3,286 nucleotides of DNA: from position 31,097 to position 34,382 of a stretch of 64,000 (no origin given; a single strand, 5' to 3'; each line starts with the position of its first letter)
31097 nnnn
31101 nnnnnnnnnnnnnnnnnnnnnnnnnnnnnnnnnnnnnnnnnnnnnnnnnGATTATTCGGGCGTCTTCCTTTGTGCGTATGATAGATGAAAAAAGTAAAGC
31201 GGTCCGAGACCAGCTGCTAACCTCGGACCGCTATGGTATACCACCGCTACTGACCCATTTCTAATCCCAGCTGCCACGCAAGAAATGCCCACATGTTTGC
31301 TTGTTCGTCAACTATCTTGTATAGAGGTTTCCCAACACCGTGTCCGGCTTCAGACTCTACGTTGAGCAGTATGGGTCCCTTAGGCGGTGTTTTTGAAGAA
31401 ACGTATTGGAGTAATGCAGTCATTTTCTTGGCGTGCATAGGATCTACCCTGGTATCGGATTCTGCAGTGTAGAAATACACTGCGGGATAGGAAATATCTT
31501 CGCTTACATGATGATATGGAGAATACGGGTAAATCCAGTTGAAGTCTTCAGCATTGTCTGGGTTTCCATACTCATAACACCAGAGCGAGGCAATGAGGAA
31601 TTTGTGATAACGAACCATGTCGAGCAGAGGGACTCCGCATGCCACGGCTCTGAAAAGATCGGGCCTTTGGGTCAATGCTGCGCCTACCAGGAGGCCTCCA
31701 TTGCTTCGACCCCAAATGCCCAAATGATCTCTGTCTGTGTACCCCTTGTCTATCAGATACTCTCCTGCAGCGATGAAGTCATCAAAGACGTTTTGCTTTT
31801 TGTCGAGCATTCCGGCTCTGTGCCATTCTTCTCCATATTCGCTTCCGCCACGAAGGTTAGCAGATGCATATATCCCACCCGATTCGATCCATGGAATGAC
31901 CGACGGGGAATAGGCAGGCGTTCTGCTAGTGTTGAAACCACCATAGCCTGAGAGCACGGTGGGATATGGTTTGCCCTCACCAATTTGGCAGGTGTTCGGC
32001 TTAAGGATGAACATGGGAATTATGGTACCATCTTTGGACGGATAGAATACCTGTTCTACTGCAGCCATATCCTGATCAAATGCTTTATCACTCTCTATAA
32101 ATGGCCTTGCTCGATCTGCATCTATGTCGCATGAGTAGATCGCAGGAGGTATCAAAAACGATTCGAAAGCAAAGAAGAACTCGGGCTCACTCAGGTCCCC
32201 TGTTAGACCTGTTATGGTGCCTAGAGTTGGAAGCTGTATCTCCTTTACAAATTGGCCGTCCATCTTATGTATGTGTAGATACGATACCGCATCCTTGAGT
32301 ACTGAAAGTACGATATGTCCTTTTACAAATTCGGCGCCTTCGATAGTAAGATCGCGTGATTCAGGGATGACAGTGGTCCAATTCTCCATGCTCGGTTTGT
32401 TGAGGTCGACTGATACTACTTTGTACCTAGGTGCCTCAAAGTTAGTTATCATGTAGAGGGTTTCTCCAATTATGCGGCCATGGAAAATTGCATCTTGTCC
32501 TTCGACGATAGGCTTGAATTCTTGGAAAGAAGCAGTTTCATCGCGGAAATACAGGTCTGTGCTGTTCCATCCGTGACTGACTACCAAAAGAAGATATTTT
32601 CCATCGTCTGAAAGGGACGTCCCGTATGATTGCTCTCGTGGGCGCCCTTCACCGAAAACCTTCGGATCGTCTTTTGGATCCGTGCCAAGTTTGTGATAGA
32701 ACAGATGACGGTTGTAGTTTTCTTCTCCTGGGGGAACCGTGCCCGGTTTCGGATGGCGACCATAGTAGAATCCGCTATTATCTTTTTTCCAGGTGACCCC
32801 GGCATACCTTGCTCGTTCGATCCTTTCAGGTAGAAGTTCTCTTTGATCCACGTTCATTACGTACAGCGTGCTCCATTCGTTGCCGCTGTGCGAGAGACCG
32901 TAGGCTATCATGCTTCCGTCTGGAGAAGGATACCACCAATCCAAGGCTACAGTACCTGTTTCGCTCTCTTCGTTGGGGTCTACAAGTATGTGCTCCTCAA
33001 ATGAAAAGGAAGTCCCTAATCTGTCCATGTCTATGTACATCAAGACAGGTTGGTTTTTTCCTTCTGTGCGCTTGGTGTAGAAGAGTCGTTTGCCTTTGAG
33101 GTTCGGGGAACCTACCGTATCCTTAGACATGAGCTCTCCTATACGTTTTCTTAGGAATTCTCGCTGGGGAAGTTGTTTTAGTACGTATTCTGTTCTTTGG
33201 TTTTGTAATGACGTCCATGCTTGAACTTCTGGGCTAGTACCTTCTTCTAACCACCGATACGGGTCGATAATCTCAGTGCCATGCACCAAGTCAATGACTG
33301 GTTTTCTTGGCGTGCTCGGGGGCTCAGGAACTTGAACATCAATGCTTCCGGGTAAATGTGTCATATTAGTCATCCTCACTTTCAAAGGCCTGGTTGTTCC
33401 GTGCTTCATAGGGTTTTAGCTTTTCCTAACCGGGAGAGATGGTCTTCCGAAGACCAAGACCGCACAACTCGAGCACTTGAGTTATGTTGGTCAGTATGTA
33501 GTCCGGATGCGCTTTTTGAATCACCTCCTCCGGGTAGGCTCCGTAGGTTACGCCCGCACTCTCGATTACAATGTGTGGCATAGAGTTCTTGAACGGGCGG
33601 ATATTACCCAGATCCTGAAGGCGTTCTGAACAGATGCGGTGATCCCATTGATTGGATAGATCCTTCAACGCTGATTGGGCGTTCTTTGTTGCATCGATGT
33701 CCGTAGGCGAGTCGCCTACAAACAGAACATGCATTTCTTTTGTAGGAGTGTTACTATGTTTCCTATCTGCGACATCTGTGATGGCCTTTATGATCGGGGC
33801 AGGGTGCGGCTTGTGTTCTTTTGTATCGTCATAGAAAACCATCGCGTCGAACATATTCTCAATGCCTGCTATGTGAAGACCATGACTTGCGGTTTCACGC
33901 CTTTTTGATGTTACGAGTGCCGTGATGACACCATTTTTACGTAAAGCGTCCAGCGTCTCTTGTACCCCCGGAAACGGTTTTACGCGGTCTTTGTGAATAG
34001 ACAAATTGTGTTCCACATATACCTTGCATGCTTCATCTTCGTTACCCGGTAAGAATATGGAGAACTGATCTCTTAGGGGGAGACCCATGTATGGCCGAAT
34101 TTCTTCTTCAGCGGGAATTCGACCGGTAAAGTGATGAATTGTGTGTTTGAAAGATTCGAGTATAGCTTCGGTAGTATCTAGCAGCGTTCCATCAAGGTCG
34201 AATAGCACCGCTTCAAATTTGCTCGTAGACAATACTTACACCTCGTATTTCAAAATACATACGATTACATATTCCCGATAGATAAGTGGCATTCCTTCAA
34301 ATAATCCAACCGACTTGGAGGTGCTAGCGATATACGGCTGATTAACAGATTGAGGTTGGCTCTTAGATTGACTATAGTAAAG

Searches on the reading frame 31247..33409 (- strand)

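Call 41: search_protein_families(library=pfam, max_evalue=0.00001, proteins=[window:31247-33409:-])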
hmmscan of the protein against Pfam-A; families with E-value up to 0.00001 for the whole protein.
window:31247-33409:- (720 aa): 2 families
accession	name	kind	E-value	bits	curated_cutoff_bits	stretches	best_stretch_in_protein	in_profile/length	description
PF02897.21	Peptidase_S9_N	-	1.4e-96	324.3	24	1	31-436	1-410/414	Prolyl oligopeptidase, N-terminal beta-propeller domain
PF00326.27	Peptidase_S9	-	1.9e-56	191.3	22.6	1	503-715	5-211/213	Prolyl oligopeptidase family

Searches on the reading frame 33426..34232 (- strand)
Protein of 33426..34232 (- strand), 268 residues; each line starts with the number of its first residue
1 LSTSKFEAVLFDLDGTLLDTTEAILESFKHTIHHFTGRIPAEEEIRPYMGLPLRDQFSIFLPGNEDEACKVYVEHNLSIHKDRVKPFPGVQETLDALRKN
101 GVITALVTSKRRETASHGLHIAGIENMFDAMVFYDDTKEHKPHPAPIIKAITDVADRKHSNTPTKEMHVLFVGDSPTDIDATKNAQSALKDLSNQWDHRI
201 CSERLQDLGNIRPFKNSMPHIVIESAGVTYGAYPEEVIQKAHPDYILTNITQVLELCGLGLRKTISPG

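Call 41: search_protein_families(library=pfam, max_evalue=0.00001, proteins=[window:33426-34232:-])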
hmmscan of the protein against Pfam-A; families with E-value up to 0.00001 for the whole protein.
window:33426-34232:- (268 aa): 3 families
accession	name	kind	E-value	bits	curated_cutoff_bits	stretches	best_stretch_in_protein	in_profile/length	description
PF13419.12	HAD_2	-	1.3e-43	149.7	23.8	1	9-186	1-172/178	Haloacid dehalogenase-like hydrolase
PF00702.32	Hydrolase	-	4.1e-25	89.7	26.4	1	7-185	2-190/191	haloacid dehalogenase-like hydrolase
PF12710.13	HAD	-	7e-10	40.1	27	1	9-181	1-187/189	haloacid dehalogenase-like hydrolase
